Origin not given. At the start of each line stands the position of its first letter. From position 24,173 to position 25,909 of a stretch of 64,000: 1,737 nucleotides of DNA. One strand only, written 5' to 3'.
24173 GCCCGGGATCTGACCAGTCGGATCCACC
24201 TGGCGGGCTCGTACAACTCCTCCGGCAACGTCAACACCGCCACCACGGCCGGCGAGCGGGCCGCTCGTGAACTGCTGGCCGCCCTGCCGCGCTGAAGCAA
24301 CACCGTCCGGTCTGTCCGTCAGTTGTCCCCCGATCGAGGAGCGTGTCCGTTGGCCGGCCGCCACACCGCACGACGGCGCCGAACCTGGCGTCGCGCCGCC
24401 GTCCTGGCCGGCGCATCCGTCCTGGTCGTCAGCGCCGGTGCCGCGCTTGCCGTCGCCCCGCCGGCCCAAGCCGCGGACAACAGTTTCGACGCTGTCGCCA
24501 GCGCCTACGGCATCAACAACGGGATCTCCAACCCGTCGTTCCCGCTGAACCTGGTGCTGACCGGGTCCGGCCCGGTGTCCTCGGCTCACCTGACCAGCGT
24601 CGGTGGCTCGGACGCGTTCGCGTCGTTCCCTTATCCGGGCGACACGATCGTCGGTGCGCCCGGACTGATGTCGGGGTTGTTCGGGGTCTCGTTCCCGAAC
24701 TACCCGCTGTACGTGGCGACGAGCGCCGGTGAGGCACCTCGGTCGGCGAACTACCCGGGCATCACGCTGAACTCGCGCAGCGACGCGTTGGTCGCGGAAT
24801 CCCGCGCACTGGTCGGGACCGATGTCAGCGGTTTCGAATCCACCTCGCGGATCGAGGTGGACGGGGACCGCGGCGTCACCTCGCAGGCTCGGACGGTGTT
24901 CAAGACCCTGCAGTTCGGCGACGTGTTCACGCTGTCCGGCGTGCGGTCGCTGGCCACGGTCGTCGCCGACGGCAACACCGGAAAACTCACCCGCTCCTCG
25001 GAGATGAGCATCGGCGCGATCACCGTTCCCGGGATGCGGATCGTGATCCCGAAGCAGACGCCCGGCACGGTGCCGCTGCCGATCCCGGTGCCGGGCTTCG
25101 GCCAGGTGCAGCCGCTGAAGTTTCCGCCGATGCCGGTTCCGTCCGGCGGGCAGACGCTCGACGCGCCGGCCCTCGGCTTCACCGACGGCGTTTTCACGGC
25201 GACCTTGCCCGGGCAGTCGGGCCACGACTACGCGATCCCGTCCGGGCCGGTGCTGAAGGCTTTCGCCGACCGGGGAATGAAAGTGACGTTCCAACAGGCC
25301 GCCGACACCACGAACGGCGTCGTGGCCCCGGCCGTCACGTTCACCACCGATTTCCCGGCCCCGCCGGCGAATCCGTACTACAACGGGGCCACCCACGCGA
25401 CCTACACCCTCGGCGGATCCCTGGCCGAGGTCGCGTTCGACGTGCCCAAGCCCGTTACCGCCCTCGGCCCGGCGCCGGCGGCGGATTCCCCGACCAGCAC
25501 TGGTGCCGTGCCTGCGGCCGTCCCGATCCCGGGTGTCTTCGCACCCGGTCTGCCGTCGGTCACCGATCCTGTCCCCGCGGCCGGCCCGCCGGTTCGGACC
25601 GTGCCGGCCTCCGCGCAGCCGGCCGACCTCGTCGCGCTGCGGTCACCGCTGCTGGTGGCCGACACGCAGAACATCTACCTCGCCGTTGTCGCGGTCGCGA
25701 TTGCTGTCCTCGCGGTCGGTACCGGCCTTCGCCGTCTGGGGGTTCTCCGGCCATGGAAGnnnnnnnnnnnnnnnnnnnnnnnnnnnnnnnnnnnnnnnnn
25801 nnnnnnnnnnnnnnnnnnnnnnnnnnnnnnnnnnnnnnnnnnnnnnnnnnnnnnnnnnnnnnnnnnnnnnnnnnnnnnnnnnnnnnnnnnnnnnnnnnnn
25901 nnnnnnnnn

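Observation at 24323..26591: Uncharacterised three-gene envelope module (anchored surface protein + 2-TM miniprotein + membrane Zn-finger-like protein) fused into a Liv-type ABC importer operon (copy A)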

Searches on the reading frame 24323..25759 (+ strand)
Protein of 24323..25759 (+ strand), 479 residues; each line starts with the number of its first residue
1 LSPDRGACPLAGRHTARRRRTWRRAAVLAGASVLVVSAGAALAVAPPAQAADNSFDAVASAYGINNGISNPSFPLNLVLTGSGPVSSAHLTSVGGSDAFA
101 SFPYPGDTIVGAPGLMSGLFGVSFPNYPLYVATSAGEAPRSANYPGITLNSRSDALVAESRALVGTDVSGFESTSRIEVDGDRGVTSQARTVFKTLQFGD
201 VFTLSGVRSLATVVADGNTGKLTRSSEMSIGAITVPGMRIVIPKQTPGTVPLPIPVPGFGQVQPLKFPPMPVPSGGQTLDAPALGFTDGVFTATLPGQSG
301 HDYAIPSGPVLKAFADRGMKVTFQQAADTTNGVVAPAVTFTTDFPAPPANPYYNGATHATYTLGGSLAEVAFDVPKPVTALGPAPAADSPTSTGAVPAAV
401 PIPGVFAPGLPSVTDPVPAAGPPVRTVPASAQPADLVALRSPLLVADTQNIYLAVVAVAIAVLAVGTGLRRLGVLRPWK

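Call 9: search_protein_families(library=pfam, proteins=[window:24323-25759:+], max_evalue=1)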
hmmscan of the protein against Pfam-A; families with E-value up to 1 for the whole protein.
window:24323-25759:+ (479 aa): 0 families

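Call 10: search_protein_families(library=ncbifam, proteins=[window:24323-25759:+], max_evalue=1)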
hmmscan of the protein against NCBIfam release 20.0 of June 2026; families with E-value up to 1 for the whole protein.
window:24323-25759:+ (479 aa): 1 family
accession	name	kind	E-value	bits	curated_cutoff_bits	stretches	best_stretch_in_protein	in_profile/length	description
NF051875.1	glycan_WsfD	subfamily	0.16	10.7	80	1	15-71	212-265/452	glycan biosynthesis hexose transferase WsfD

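Call 12: find_homologous_proteins(query=window:24323-25759:+)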
Query window:24323-25759:+ (479 aa): 21 proteins with E <= 0.001 among 8000 candidates.
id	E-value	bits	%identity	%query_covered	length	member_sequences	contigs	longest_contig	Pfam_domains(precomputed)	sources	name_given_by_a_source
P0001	3.2e-291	984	98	98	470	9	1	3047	-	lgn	-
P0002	2.2e-216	737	75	98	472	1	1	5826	-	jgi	-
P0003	1.3e-208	712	73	98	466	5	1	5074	-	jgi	-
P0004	1.4e-205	702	73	98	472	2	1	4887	-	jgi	jgi:hypothetical protein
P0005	2.7e-203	694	72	98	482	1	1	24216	-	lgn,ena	-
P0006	1.5e-202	692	71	98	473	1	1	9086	-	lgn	-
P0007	1.1e-201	689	72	98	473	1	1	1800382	-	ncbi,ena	-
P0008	3.1e-200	684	73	96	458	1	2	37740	-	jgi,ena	-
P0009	3.8e-199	680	70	98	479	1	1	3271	-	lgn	-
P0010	9.7e-197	673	71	94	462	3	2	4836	-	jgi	jgi:hypothetical protein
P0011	1.5e-196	672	73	93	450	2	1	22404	-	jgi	jgi:hypothetical protein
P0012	6.5e-192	657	72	93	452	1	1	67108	-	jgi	jgi:hypothetical protein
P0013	1.6e-183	629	67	92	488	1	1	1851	-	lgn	-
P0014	4.4e-98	347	68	56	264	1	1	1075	-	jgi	jgi:hypothetical protein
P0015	1.7e-74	270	40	97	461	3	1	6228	-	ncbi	ncbi:MAG: hypothetical protein QOJ67_3226 [Acidimicrobiaceae bacterium]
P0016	3.4e-73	265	43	76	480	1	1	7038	-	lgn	-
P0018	9.7e-71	257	44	75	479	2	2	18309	-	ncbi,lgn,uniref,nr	ncbi:hypothetical protein [Sporichthya sp.]|uniref:hypothetical protein n=1 Tax=Sporichthya sp. TaxI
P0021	4.4e-50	189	38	83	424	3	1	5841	-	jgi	jgi:hypothetical protein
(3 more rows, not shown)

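Call 15: find_encoding_contigs(protein=P0007, flank=10000, max_places=2)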
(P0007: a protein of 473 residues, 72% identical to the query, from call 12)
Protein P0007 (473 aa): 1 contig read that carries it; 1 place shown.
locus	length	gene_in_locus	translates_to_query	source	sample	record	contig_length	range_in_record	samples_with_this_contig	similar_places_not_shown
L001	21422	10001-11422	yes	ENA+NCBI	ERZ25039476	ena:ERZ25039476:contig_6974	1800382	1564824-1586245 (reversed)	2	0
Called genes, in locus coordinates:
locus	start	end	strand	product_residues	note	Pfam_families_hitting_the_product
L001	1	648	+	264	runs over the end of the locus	PF13622:4HBT_3, PF20789:4HBT_3C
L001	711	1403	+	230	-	PF05719:GPP34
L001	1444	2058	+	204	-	PF06055:ExoD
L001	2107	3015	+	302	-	-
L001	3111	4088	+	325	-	PF00005:ABC_tran, PF13304:AAA_21 (weak), PF13732:DrrA1-3_C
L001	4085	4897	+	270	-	PF01061:ABC2_membrane, PF12698:ABC2_membrane_3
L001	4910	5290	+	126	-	PF00903:Glyoxalase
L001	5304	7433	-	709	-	PF02771:Acyl-CoA_dh_N, PF02770:Acyl-CoA_dh_M, PF00441:Acyl-CoA_dh_1, PF08028:Acyl-CoA_dh_2 (weak)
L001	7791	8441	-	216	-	PF00440:TetR_N (weak), PF21313:EthR_C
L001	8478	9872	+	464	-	PF00890:FAD_binding_2 (weak), PF01266:DAO (weak), PF03486:HI0933_like (weak), PF12831:FAD_oxidored, PF13450:NAD_binding_8, PF01593:Amino_oxidase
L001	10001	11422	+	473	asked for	-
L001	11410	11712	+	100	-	-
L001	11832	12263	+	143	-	-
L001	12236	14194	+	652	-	PF02653:BPD_transp_2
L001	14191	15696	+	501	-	PF13458:Peripla_BP_6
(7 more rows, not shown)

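Call 16: find_encoding_contigs(protein=P0018, flank=10000, max_places=2)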
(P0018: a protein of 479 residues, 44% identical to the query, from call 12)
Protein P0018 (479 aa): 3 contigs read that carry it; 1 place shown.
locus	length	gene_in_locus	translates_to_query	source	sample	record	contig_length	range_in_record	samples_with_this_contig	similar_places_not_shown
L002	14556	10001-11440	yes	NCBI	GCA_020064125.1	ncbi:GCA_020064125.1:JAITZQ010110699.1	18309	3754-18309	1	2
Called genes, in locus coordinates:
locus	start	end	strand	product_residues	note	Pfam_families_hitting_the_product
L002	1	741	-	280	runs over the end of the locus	PF00378:ECH_1, PF16113:ECH_2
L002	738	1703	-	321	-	PF00106:adh_short, PF08659:KR (weak), PF13561:adh_short_C2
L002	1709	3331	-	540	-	PF00501:AMP-binding, PF13193:AMP-binding_C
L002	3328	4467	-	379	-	PF13452:FAS1_DH_region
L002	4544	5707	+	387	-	PF02771:Acyl-CoA_dh_N, PF02770:Acyl-CoA_dh_M, PF00441:Acyl-CoA_dh_1, PF08028:Acyl-CoA_dh_2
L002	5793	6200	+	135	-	PF12172:zf-ChsH2 (faint), PF01796:OB_ChsH2_C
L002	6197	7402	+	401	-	PF00108:Thiolase_N, PF00109:ketoacyl-synt (weak), PF02803:Thiolase_C, PF22691:Thiolase_C_1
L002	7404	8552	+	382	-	PF02771:Acyl-CoA_dh_N, PF02770:Acyl-CoA_dh_M, PF00441:Acyl-CoA_dh_1, PF08028:Acyl-CoA_dh_2, PF22924:ACOX_C_alpha1 (weak)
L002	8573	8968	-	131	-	PF12680:SnoaL_2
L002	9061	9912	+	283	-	-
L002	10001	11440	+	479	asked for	-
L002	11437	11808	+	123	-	-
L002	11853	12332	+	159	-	-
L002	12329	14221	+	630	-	PF02653:BPD_transp_2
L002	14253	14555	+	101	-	?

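Call 17: find_encoding_contigs(protein=P0015, flank=10000, max_places=2)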
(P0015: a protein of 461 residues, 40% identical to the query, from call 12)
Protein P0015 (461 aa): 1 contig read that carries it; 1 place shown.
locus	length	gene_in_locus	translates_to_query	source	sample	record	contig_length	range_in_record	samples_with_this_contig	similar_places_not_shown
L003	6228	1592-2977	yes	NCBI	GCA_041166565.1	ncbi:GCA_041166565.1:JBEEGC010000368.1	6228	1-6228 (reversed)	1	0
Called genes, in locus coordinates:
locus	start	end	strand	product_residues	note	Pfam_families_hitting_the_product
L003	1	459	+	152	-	PF00196:GerE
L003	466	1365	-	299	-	PF00561:Abhydrolase_1, PF12146:Hydrolase_4 (faint), PF12697:Abhydrolase_6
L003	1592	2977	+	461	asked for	-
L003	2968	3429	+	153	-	-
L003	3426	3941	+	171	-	-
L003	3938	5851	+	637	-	PF02653:BPD_transp_2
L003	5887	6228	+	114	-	?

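Call 18: find_encoding_contigs(protein=P0021, flank=10000, max_places=2)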
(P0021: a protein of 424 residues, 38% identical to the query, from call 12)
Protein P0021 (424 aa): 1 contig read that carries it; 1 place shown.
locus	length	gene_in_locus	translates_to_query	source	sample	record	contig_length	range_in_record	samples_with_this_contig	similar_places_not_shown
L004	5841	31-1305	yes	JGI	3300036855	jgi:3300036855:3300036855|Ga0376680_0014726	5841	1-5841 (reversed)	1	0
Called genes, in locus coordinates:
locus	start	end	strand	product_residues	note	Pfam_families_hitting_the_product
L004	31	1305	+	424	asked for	-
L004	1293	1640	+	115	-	-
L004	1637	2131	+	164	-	-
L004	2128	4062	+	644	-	PF02653:BPD_transp_2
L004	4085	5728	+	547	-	PF13433:Peripla_BP_5 (weak), PF13458:Peripla_BP_6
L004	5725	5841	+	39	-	?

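Call 19: find_encoding_contigs(protein=P0016, flank=10000, max_places=2)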
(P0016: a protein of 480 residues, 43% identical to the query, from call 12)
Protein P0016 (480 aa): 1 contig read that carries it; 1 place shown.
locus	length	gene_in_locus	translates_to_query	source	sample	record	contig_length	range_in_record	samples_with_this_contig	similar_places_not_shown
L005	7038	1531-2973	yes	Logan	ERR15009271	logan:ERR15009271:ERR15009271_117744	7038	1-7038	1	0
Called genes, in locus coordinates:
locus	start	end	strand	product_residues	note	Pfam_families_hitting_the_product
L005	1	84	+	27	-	?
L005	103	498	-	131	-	PF12680:SnoaL_2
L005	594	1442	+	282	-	-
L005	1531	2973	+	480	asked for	-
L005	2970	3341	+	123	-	-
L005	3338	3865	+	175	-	-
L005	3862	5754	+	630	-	PF02653:BPD_transp_2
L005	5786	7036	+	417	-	?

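Call 28: predict_structure(alignment_id=A1)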
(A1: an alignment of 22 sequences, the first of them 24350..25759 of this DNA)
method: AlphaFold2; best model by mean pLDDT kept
length: 470 residues; sequences in the alignment: 22
mean_pLDDT: 64.2   pTM: 0.60
mean pLDDT of the five models: 64.2, 61.6, 60.9, 58.1, 57.9
residues with pLDDT >= 90: 67; 70-90: 173; 50-70: 66; < 50: 164
segments of 3 or more residues with pLDDT < 50: 1-10, 13-17, 19-42, 96-114, 238-241, 246-252, 366-445, 447-449, 464-470
pLDDT, mean of each block of 10 residues (from residue 1): 44 49 43 34 72 79 65 80 85 57 38 53 88 85 92 78 91 86 83 86 88 89 89 63 45 58 66 85 79 80 89 86 88 80 75 88 54 27 26 27 25 26 24 31 44 55 44
secondary structure, 60 per line:
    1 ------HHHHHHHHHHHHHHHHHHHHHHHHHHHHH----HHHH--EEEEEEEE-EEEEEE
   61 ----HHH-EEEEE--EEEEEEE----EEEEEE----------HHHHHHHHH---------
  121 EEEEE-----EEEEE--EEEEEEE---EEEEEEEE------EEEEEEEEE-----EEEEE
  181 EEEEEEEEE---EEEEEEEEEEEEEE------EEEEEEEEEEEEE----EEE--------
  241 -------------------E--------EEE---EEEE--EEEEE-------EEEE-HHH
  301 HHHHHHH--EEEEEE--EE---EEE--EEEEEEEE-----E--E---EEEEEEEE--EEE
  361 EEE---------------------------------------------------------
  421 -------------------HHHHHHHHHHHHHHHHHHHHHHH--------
elements in order: H7-35 H40-43 E46-53 E55-60 E69-73 E76-82 E87-92 H103-111 E121-125 E131-135 E138-144 E148-155 E162-170 E176-189 E193-206 E213-225 E230-232 E269-271 E275-278 E281-285 E293-296 H298-307 E310-315 E323-325 E328-335 E348-355 E358-363 H440-462

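Call 30: fold_search(model_id=the predicted structure, library=pdb)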
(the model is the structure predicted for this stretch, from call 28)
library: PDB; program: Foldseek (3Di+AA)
matches with E <= 10: 824; with E <= 0.001: 4
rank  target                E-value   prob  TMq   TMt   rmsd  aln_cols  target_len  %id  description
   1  1e54_A                5.6e-04  0.93  0.17  0.23  21.3       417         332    7  Anion-selective porin from Comamonas acidovorans (released 2001-07-12)
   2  3pgs_A                6.8e-04  0.18  0.10  0.11  21.9       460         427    8  Phe3Gly mutant of EcFadL (released 2011-05-25)
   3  1t1l_A                8.3e-04  0.16  0.10  0.10  21.5       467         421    9  Crystal structure of the long-chain fatty acid transporter FadL (released 2004-06-15)
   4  2r89_A                8.7e-04  0.30  0.12  0.15  20.4       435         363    7  Crystal structure of the long-chain fatty acid transporter FadL mutant delta N3 (released 2008-09-23)
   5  2r8a_A                1.1e-03  0.18  0.11  0.13  20.2       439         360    8  Crystal structure of the long-chain fatty acid transporter FadL mutant delta N8 (released 2008-09-23)
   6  3nsg_A                1.2e-03  0.63  0.14  0.18  21.8       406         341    7  Crystal Structure of OmpF, an Outer Membrane Protein from Salmonella typhi (released 2011-07-13)
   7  3pgr                  1.4e-03  0.14  0.09  0.11  21.2       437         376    9  Asp348Arg mutant of EcFadL (released 2011-05-25)
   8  3wi5                  1.8e-03  0.44  0.12  0.17  18.7       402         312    6  Crystal structure of the Loop 7 mutant PorB from Neisseria meningitidis serogroup B (released 2014-01-01)
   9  4v3h_B                1.8e-03  0.38  0.13  0.17  22.8       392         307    7  Crystal structure of CymA from Klebsiella oxytoca (released 2015-06-03)
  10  2r4n_A                2.0e-03  0.18  0.11  0.12  20.9       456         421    9  Crystal structure of the long-chain fatty acid transporter FadL mutant N33A (released 2008-09-16)
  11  8jto                  2.2e-03  0.57  0.15  0.19  20.4       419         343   10  Outer membrane porin of Burkholderia pseudomallei (BpsOmp38) in complex with ceftazidime (released 2024-06-26)
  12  5o77                  2.4e-03  0.35  0.13  0.16  17.8       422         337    9  Klebsiella pneumoniae OmpK35 (released 2018-06-20)
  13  7eqm_A                2.8e-03  0.80  0.17  0.22  21.9       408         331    8  Apo Truncated VhChiP (Delta 1-19) (released 2022-08-10)
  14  2r4l_A                2.8e-03  0.11  0.09  0.09  21.2       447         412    8  Crystal structure of the long-chain fatty acid transporter FadL mutant P34A (released 2008-09-16)
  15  1k24                  3.1e-03  0.15  0.09  0.14  23.3       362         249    7  Crystal Structure of the OpcA Outer Membrane Adhesin/Invasin from Neisseria meningitidis (released 2002-03-27)
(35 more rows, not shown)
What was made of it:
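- Tried and rejected: The first AF2 model of full-length P1, from 22 sequences, was mediocre (pLDDT 64) and its porin/FadL Foldseek hits were meaningless (calls 28, 30).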

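Call 48: search_protein_representatives(alignment_id=A1)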
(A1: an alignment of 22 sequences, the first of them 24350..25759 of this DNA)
Query: 22 sequences, 469 profile positions. Proteins with E-value up to 0.001 (for the whole library): 1118; up to 1e-10: 869; up to 1e-30: 191. The best 150 are listed.
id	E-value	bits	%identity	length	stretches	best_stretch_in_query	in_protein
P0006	3.4e-223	758.1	-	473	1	4-469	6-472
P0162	4.0e-143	494.1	-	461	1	16-469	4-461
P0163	5.5e-142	490.4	-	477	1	1-469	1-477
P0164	4.2e-136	471.0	-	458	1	21-469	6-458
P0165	1.2e-134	466.1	-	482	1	16-468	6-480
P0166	1.7e-134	465.7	-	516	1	5-465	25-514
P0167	1.9e-134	465.5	-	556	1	15-468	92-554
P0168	9.0e-134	463.3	-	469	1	31-468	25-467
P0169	1.3e-133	462.7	-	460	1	8-469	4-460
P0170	8.0e-131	453.6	-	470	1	16-466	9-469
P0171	1.3e-128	446.3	-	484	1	17-469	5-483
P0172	5.7e-128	444.2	-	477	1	18-468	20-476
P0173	4.0e-127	441.4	-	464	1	10-468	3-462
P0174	1.3e-126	439.7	-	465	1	9-468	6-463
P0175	1.3e-126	439.6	-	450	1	20-463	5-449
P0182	5.3e-124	431.1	-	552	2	18-417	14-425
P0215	4.6e-103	362.0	-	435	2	17-232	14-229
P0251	1.2e-76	275.0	-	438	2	258-468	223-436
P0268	1.3e-53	198.9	-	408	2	28-226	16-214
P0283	7.8e-39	150.3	-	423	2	4-246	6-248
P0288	8.5e-38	146.8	-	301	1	15-184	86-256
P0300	3.4e-35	138.3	-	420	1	17-233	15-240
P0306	1.8e-34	135.9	-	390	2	21-247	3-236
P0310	4.7e-34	134.5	-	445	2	9-245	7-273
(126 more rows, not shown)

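Call 49: search_protein_families(library=pfam, proteins=[P0167, P0182, P0215, P0251, P0268, P0283, P0288, P0300, P0306, P0310], max_evalue=0.01)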
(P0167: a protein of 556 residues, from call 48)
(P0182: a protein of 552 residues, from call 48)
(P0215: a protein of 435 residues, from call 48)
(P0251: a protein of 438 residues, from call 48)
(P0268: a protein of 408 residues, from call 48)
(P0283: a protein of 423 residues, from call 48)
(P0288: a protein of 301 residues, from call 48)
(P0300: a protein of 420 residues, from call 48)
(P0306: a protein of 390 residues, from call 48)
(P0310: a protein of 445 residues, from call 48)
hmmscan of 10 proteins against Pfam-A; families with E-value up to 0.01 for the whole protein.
P0167 (556 aa): 0 families

P0182 (552 aa): 0 families

P0215 (435 aa): 0 families

P0251 (438 aa): 0 families

P0268 (408 aa): 0 families

P0283 (423 aa): 0 families

P0288 (301 aa): 0 families

P0300 (420 aa): 0 families

P0306 (390 aa): 0 families

P0310 (445 aa): 0 families
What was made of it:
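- On Mce transporter accessory proteins: P1-P3 have no Pfam hit at E up to 1, and ten diverse P1 homologs have none (calls 9, 49).
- Closest known: Mce transporters with Mce-associated. Different: There is no sequence or fold similarity: no MCE domain or other Pfam hit (calls 9, 49).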

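Call 71: search_solved_structures(query=A1, max_evalue=1)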
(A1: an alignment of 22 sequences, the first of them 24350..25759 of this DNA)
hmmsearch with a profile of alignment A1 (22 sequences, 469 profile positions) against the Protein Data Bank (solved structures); distinct sequences matched with E-value up to 1: 3.
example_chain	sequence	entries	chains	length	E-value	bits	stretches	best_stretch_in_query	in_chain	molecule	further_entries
7s2l_A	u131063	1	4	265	0.46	12.5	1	296-351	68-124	Sul3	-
7d69_D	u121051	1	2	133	0.86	11.6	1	140-213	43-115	Histone H2B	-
5kkw_A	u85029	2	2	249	0.99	11.4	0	303-360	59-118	Cyclohexadienyl dehydratase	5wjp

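Call 72: search_protein_families(library=padloc, proteins=[window:24350-25759:+], max_evalue=0.1)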
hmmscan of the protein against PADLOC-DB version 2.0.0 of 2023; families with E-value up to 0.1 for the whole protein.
window:24350-25759:+ (470 aa): 0 families
